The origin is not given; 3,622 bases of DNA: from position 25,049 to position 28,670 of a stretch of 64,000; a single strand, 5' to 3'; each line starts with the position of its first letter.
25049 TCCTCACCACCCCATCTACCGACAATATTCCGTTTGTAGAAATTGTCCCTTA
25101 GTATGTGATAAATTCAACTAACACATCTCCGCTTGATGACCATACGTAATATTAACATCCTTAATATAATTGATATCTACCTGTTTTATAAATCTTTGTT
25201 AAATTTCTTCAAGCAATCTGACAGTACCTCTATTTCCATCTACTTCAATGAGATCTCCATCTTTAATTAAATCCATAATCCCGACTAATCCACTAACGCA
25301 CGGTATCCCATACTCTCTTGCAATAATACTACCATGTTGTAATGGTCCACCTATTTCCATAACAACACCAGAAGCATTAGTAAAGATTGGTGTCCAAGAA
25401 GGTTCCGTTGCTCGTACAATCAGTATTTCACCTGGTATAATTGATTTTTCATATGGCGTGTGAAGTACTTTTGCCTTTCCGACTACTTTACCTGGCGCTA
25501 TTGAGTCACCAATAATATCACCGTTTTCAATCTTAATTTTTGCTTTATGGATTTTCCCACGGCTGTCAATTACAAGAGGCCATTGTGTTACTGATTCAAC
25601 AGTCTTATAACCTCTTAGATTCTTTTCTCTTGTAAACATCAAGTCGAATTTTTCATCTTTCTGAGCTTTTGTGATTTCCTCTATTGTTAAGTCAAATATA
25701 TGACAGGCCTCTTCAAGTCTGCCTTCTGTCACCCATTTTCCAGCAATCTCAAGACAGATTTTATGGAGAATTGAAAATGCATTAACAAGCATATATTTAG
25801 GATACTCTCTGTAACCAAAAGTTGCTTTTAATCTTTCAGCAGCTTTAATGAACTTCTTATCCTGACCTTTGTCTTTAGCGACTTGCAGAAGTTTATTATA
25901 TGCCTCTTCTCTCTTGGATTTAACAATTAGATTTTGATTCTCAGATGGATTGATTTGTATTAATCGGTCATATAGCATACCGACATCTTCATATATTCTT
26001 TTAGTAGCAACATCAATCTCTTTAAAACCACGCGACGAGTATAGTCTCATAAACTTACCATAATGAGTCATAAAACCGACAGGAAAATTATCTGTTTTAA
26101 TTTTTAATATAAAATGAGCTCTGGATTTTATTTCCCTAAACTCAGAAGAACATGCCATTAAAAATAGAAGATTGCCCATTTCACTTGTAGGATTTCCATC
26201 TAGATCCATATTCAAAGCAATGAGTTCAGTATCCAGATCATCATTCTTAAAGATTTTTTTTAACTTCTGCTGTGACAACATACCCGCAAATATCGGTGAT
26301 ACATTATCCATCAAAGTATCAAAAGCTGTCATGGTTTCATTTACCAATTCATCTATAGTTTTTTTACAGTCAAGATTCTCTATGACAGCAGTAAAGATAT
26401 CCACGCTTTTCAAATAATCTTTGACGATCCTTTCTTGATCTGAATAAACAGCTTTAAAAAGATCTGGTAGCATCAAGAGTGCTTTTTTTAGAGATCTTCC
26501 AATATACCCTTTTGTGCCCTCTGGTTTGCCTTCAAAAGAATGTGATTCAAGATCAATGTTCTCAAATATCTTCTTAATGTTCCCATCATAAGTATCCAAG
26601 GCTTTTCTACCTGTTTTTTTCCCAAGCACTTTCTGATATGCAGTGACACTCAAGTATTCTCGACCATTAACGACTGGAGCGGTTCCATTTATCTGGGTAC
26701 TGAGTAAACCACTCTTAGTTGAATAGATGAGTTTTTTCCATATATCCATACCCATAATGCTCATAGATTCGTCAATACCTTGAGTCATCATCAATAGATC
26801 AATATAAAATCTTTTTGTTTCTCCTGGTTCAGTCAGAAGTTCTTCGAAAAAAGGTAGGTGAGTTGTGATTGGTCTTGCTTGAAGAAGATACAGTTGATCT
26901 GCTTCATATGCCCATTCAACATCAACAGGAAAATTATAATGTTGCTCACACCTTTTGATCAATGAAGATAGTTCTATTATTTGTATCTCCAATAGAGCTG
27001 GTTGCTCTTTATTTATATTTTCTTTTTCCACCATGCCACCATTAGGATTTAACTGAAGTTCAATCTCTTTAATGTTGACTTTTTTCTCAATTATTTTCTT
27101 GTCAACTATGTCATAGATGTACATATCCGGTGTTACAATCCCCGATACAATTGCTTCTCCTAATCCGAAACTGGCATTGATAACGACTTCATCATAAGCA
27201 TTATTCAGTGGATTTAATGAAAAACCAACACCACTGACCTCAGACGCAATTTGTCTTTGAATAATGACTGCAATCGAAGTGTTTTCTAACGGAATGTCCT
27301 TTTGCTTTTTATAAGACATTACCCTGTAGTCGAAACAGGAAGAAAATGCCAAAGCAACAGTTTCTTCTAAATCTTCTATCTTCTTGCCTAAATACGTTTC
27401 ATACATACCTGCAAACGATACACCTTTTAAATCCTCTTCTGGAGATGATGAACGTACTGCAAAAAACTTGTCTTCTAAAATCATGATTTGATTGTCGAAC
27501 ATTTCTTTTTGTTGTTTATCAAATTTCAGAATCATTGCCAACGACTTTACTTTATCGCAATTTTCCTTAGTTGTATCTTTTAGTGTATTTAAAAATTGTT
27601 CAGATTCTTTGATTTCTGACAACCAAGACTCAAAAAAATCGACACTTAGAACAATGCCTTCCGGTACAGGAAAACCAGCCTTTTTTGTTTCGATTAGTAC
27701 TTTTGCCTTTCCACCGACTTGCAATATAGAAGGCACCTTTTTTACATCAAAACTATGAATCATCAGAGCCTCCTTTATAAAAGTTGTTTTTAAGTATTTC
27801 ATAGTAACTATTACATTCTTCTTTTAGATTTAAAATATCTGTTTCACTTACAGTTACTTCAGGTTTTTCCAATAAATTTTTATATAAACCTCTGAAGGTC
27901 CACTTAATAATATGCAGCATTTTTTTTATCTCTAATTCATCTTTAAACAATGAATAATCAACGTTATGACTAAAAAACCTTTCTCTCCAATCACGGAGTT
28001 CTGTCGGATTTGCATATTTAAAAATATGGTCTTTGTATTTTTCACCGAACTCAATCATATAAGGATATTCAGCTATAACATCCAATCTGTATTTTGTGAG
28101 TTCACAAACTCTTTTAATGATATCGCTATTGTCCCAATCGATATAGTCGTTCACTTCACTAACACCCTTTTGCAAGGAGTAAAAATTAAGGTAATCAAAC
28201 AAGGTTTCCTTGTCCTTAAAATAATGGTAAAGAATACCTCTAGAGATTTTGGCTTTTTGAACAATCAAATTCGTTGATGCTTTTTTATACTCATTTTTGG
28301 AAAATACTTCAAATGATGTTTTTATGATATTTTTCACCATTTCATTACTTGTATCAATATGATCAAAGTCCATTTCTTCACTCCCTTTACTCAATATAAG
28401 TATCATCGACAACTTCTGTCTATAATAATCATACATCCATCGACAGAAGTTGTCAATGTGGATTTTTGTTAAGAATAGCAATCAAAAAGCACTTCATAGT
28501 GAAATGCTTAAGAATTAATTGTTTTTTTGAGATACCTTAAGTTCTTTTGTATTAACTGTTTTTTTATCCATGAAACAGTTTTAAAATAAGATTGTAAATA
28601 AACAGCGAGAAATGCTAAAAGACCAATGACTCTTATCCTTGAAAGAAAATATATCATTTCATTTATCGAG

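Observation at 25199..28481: Duplicated TetR-linked PEP-utilizing (rifampin-phosphotransferase-like) modules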

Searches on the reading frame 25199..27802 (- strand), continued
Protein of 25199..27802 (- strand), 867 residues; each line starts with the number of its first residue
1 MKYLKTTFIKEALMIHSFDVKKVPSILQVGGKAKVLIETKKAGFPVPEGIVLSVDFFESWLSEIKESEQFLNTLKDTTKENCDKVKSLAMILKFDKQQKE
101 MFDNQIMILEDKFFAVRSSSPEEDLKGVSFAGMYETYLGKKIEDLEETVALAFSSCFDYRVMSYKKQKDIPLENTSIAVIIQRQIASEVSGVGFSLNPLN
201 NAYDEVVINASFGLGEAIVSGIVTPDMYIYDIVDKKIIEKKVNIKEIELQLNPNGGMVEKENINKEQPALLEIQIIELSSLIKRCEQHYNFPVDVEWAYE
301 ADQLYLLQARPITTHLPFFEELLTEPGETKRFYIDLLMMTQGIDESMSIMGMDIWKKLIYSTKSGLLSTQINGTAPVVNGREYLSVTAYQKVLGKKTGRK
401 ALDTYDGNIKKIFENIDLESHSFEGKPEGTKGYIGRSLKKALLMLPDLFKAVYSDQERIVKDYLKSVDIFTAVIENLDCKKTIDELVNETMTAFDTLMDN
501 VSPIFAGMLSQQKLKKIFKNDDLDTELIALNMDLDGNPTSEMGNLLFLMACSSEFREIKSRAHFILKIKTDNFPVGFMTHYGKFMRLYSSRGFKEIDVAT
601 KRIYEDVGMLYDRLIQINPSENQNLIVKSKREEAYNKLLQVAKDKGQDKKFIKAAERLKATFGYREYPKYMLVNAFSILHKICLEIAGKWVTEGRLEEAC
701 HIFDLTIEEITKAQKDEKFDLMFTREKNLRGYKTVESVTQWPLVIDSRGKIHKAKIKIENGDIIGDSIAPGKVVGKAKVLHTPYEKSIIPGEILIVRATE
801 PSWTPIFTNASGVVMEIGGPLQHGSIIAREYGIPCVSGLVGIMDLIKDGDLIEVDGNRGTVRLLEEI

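Call 96: search_protein_families(library=pfam, proteins=[L026:2760-4067:+, L026:4078-6603:+, L003:3368-4756:+, L009:3608-4855:+, L014:3730-4557:+, L022:4493-5002:+], max_evalue=0.0001)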
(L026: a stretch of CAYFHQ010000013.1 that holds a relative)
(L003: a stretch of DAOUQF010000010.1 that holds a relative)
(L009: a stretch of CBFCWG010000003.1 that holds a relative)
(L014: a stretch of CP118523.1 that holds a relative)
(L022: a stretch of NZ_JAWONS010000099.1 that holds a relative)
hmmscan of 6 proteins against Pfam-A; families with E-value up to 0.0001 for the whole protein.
L026:2760-4067:+ (435 aa): 2 families
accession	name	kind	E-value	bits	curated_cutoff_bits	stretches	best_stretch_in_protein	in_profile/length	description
PF07690.21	MFS_1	-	1.5e-28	100.2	33.4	1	30-391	1-346/347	Major Facilitator Superfamily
PF05977.19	MFS_3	-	8.9e-26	90.8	27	1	30-420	15-388/524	Transmembrane secretion effector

L026:4078-6603:+ (841 aa): 2 families
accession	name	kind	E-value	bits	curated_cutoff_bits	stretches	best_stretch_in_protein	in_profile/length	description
PF01326.24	PPDK_N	-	9.9e-62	209.5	27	1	14-300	2-311/328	Pyruvate phosphate dikinase, AMP/ATP-binding domain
PF00391.29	PEP-utilizers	-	1.7e-25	88.8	23.1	1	764-834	2-72/72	PEP-utilising enzyme, mobile domain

L003:3368-4756:+ (462 aa): 2 families
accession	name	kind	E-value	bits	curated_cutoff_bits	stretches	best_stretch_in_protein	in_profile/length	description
PF02913.24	FAD-oxidase_C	-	4.5e-55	187.5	21.2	1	224-459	5-247/248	FAD linked oxidases, C-terminal domain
PF01565.28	FAD_binding_4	-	2.6e-31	108.6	26.4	1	46-180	3-135/139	FAD binding domain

L009:3608-4855:+ (415 aa): 0 families

L014:3730-4557:+ (275 aa): 2 families
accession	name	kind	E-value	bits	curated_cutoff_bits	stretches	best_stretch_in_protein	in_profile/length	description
PF03358.20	FMN_red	-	2.3e-30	105.6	24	1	1-149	1-140/152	NADPH-dependent FMN reductase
PF02525.22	Flavodoxin_2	-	1.4e-11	44.9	27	1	1-136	1-146/198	Flavodoxin-like fold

L022:4493-5002:+ (169 aa): 1 family
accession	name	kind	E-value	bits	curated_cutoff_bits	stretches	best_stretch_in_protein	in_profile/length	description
PF01613.24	Flavin_Reduct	-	1.1e-07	32.5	27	1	25-130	9-113/153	Flavin reductase like domain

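Call 103: search_protein_families(library=ncbifam, proteins=[L089:3662-6265:+, L088:4155-6752:+, L026:4078-6603:+], max_evalue=1e-60)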
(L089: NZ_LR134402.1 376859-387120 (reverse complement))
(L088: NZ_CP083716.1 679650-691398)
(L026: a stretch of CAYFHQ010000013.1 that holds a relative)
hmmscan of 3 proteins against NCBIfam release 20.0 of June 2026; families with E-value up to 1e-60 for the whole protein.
L089:3662-6265:+ (867 aa): 13 families
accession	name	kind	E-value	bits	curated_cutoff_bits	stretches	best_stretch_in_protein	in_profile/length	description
NF004877.0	PRK06241.1-2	subfamily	0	1544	866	1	1-867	1-869/869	phosphoenolpyruvate synthase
NF041857.1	RIF_Ptrans_rph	equivalog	0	1448.3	999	1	4-866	2-864/864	rifamycin-inactivating phosphotransferase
NF004879.0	PRK06241.1-4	equivalog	0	1436.6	976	1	1-866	1-868/868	phosphoenolpyruvate synthase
NF000283.1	RPH_KJ151292.1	equivalog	0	1028.7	1700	1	5-866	6-864/865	rifamycin-inactivating phosphotransferase Rph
NF004878.0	PRK06241.1-3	subfamily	1.2e-291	970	945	1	1-867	1-890/891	phosphoenolpyruvate synthase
NF004880.0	PRK06241.2-1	equivalog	3.7e-239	795.9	972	1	4-866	3-837/837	phosphoenolpyruvate synthase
NF004881.0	PRK06241.2-2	equivalog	4.8e-123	412.3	883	1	15-316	15-313/898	phosphoenolpyruvate synthase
NF005057.0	PRK06464.1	equivalog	9e-123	411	598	1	2-316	4-338/798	phosphoenolpyruvate synthase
NF052632.1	undecylprod_RedH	equivalog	1.1e-115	387.6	1350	1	8-319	6-299/880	undecylprodigiosin ligase RedH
TIGR01418.1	PEP_synth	equivalog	2.2e-115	386.8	739.75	1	5-315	2-331/784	pyruvate, water dikinase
NF052631.1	prodigiosin_PigC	equivalog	1.7e-110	370.3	1300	1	10-350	7-344/883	prodigiosin ligase PigC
NF004883.0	PRK06241.2-4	equivalog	1.3e-97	328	1063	1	11-388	24-398/928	phosphoenolpyruvate synthase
NF004882.0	PRK06241.2-3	equivalog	6.7e-65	219.6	850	0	570-865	537-818/827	phosphoenolpyruvate synthase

L088:4155-6752:+ (865 aa): 13 families
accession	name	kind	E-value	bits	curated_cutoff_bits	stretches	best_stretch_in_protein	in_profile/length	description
NF004879.0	PRK06241.1-4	equivalog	0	1722.1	976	1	1-865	1-868/868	phosphoenolpyruvate synthase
NF004877.0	PRK06241.1-2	subfamily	0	1504.5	866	1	1-865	1-868/869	phosphoenolpyruvate synthase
NF041857.1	RIF_Ptrans_rph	equivalog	0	1503.7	999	1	4-865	2-864/864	rifamycin-inactivating phosphotransferase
NF000283.1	RPH_KJ151292.1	equivalog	0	1111.9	1700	1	4-865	5-864/865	rifamycin-inactivating phosphotransferase Rph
NF004878.0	PRK06241.1-3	subfamily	0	1060.8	945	1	2-865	2-889/891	phosphoenolpyruvate synthase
NF004880.0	PRK06241.2-1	equivalog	6.4e-256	851.4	972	1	8-865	7-837/837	phosphoenolpyruvate synthase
NF005057.0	PRK06464.1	equivalog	4.1e-128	428.6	598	1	3-316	5-339/798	phosphoenolpyruvate synthase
NF004881.0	PRK06241.2-2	equivalog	8.6e-124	414.7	883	1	3-315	3-313/898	phosphoenolpyruvate synthase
TIGR01418.1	PEP_synth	equivalog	1.3e-122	410.6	739.75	1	5-317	2-334/784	pyruvate, water dikinase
NF052632.1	undecylprod_RedH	equivalog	2.7e-115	386.2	1350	1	6-331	4-309/880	undecylprodigiosin ligase RedH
NF052631.1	prodigiosin_PigC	equivalog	2.4e-113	379.8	1300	1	13-349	10-344/883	prodigiosin ligase PigC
NF004883.0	PRK06241.2-4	equivalog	3.5e-95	320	1063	0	19-349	32-363/928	phosphoenolpyruvate synthase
NF004882.0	PRK06241.2-3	equivalog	6.9e-66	222.9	850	0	571-864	539-818/827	phosphoenolpyruvate synthase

L026:4078-6603:+ (841 aa): 13 families
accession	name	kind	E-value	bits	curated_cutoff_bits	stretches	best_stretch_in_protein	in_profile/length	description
NF004878.0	PRK06241.1-3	subfamily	5.3e-104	349.1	945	0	2-343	5-353/891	phosphoenolpyruvate synthase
NF052631.1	prodigiosin_PigC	equivalog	6.1e-102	342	1300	0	7-379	7-385/883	prodigiosin ligase PigC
NF004881.0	PRK06241.2-2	equivalog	4.1e-101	339.7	883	0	14-303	17-314/898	phosphoenolpyruvate synthase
NF004877.0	PRK06241.1-2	subfamily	5.3e-96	322.8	866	0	2-340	5-351/869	phosphoenolpyruvate synthase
NF041857.1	RIF_Ptrans_rph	equivalog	5.6e-94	316.1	999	0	7-340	8-350/864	rifamycin-inactivating phosphotransferase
NF052632.1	undecylprod_RedH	equivalog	1.1e-93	314.8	1350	0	3-387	4-389/880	undecylprodigiosin ligase RedH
NF005057.0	PRK06464.1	equivalog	1.1e-88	298.3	598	0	3-322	8-361/798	phosphoenolpyruvate synthase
TIGR01418.1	PEP_synth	equivalog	3.6e-82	276.9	739.75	0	2-321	2-356/784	pyruvate, water dikinase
NF004879.0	PRK06241.1-4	equivalog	3.1e-79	267.1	976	0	2-336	5-347/868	phosphoenolpyruvate synthase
NF004880.0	PRK06241.2-1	equivalog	5e-74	249.7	972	0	4-344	6-323/837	phosphoenolpyruvate synthase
NF004883.0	PRK06241.2-4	equivalog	3.6e-73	247.1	1063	0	15-379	31-410/928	phosphoenolpyruvate synthase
NF000283.1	RPH_KJ151292.1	equivalog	1.2e-67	228.8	1700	0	13-300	17-315/865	rifamycin-inactivating phosphotransferase Rph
NF004882.0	PRK06241.2-3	equivalog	8.2e-61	206.1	850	0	13-417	9-391/827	phosphoenolpyruvate synthase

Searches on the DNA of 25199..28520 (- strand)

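Call 70: search_dna_similar(query=window:25199-28520:-, collection=plasmids, mode=distant, max_rows=10)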
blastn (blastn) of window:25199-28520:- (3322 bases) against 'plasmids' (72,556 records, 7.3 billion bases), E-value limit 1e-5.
Records with a match: 3; places in all: 3; records where one place covers at least 80% of the query: 0.
Best place of each record, by identity: 60-80% 3.
By first word of the organism name: Bacillus 3.
By predicted mobility (MOB-suite, as given by PLSDB): non-mobilizable 3.
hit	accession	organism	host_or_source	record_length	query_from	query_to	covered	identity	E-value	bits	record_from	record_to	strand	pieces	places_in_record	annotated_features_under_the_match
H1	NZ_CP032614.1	Bacillus thuringiensis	single cell,soil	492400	1325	1400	2%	78.9%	3e-7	66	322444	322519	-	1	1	PEP/pyruvate-binding domain-containing protein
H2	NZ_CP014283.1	Bacillus thuringiensis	cell culture,soil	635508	1325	1400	2%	78.9%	3e-7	66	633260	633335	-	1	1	PEP/pyruvate-binding domain-containing protein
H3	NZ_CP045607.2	Bacillus cereus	Whole organism,soil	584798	1325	1400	2%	78.9%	3e-7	66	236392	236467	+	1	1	PEP/pyruvate-binding domain-containing protein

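Call 71: get_annotated_region(hit=H1, flank=4000)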
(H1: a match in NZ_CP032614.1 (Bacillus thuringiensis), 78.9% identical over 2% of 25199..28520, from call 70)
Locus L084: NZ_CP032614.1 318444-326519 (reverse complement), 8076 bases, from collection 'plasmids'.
description: Bacillus thuringiensis strain QZL38 plasmid p.1, complete sequence
organism: Bacillus thuringiensis (NCBI taxid 1428)
taxonomy: Bacteria; Bacillota; Bacilli; Bacillales; Bacillaceae; Bacillus; Bacillus thuringiensis
host: -; source: single cell,soil; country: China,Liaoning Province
typing (MOB-suite, as given by PLSDB): non-mobilizable; replicon rep_cluster_125,rep_cluster_459
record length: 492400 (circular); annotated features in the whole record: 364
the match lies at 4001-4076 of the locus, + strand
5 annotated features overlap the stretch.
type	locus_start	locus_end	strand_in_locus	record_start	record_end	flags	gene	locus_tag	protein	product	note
CDS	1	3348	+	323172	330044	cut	-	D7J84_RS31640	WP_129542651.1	non-ribosomal peptide synthetase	-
CDS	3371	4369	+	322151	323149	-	-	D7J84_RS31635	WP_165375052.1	PEP/pyruvate-binding domain-containing protein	-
CDS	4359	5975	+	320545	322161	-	-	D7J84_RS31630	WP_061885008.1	PEP-utilizing enzyme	GO:0016310 - phosphorylation [Evidence IEA]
CDS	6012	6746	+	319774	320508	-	-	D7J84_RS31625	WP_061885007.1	alpha/beta fold hydrolase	-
CDS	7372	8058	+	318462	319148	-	-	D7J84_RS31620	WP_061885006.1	4'-phosphopantetheinyl transferase superfamily protein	-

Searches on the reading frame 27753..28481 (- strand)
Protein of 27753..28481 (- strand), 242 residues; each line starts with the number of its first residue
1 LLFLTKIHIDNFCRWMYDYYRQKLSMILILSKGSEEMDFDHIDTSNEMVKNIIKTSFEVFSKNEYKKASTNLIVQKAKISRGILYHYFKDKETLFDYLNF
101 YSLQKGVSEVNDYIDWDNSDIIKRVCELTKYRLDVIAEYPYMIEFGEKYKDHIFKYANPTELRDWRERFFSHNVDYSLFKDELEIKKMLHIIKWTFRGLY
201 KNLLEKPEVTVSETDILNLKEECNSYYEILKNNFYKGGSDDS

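Call 5: search_protein_families(library=pfam, proteins=[window:27753-28481:-], max_evalue=0.01)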
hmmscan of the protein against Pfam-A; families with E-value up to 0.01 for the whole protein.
window:27753-28481:- (242 aa): 1 family
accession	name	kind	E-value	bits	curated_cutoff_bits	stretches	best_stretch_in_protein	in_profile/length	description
PF00440.29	TetR_N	-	1.9e-11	44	24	1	52-97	1-46/47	Bacterial regulatory proteins, tetR family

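Call 6: search_protein_families(library=ncbifam, proteins=[window:27753-28481:-], max_evalue=0.01)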
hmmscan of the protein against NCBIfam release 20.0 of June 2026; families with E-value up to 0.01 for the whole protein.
window:27753-28481:- (242 aa): 15 families
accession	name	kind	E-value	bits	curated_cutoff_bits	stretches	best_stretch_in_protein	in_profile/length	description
NF051852.1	efflux_TF_MtrR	exception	9.3e-09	35.4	280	1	51-121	14-84/205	multidrug efflux system transcriptional repressor MtrR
TIGR02366.1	DHAK_reg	equivalog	5.7e-08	33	129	1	50-127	5-81/176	dihydroxyacetone kinase transcriptional activator DhaS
NF001978.0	PRK00767.1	equivalog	9.3e-07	28.8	118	1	50-97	12-59/197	transcriptional regulator BetI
TIGR03384.1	betaine_BetI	equivalog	1.2e-06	28.3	201.3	1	50-96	11-57/189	choline-binding transcriptional repressor BetI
NF053878.1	FATransRegFadRBac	equivalog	1.7e-06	27.9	200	1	49-128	5-83/190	fatty acid metabolism transcriptional regulator FadR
NF041196.1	ScbR_bind_reg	equivalog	5.4e-06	26.7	150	1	50-94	9-53/191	ScbR family autoregulator-binding transcription factor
NF007949.0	PRK10668.1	equivalog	9.3e-06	25.3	271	1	45-98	9-62/216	multidrug efflux transporter transcriptional repressor AcrR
NF007430.0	PRK09975.1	equivalog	1.3e-05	24.5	274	1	50-109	14-71/220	acrEF/envCD operon transcriptional regulator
NF051457.1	acryl_TF_AcuR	equivalog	2.4e-05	23.7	247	1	46-95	16-65/204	acrylate utilization transcriptional regulator AcuR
TIGR03613.1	RutR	equivalog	0.00047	20.1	368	1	50-140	11-99/202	pyrimidine utilization regulatory protein R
NF058643.1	TranRegCurRPseudo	equivalog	0.00055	19.6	300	1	49-94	9-54/193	TetR family transcriptional repressor CurR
NF037937.1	septum_RefZ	equivalog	0.0014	18.6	180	1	51-104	3-56/195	forespore capture DNA-binding protein RefZ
NF053731.1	TransRegFasRMycb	equivalog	0.0025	17.6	330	1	50-111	14-75/199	HTH-type transcriptional activator FasR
NF000040.3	Tn10_TetC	equivalog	0.0083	16.3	425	0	52-96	18-62/197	tetracyline resistance-associated transcriptional repressor TetC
TIGR03968.1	mycofact_TetR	equivalog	0.0095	15.5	224.9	0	50-93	12-55/190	mycofactocin system transcriptional regulator MftR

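Call 57: search_protein_families(library=padloc, proteins=[window:27753-28373:-], max_evalue=0.001)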
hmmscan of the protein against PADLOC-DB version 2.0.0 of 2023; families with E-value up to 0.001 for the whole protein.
window:27753-28373:- (206 aa): 0 families

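Call 77: search_solved_structures(query=window:27753-28373:-, max_evalue=0.01)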
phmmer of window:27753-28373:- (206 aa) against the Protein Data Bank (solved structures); distinct sequences matched with E-value up to 0.01: 32.
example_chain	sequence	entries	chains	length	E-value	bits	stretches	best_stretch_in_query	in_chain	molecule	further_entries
2id6_A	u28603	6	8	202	3e-08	37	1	16-110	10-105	TRANSCRIPTIONAL REGULATOR, TetR FAMILY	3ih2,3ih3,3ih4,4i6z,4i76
1zkg_A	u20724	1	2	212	3e-08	37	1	15-110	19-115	transcriptional regulator, TetR family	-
1z77_A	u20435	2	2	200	3.5e-08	36.8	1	16-110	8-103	transcriptional regulator (TetR family) | Transcriptional regulator, TetR family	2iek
6azh_A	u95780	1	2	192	4.5e-05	26.7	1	10-101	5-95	TetR family transcriptional regulator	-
3lwj_A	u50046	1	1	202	6.9e-05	26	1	11-145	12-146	Putative TetR-family transcriptional regulator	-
2iu5_A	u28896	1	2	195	9.8e-05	25.5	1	14-85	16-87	HTH-TYPE DHAKLM OPERON TRANSCRIPTIONAL ACTIVATOR DHAS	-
3nrg_A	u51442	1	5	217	0.00012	25.2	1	14-67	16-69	TetR family transcriptional regulator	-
6of0_A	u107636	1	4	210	0.00021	24.5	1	15-62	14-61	HTH-type transcriptional regulator MtrR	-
7jnp_A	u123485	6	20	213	0.00021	24.5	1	15-62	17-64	HTH-type transcriptional regulator MtrR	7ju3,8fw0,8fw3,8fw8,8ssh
6ayi_A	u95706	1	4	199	0.00025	24.2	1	14-74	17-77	HTH-type transcriptional regulator UidR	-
4uds_A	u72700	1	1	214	0.00055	23.1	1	13-62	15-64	MBDR REGULATOR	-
4me9_A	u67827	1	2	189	0.00064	22.9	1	14-66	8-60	Transcriptional regulator, TetR family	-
3bti_B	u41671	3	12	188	0.0007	22.8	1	15-63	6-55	HTH-type transcriptional regulator qacR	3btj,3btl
3b81_A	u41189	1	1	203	0.00072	22.7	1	16-60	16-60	Transcriptional regulator, AcrR family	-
1jt6_B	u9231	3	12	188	0.00073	22.7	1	15-63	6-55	Hypothetical transcriptional regulator IN QACA 5'region | Transcriptional regulator qacR | HTH-type transcriptional regulator qacR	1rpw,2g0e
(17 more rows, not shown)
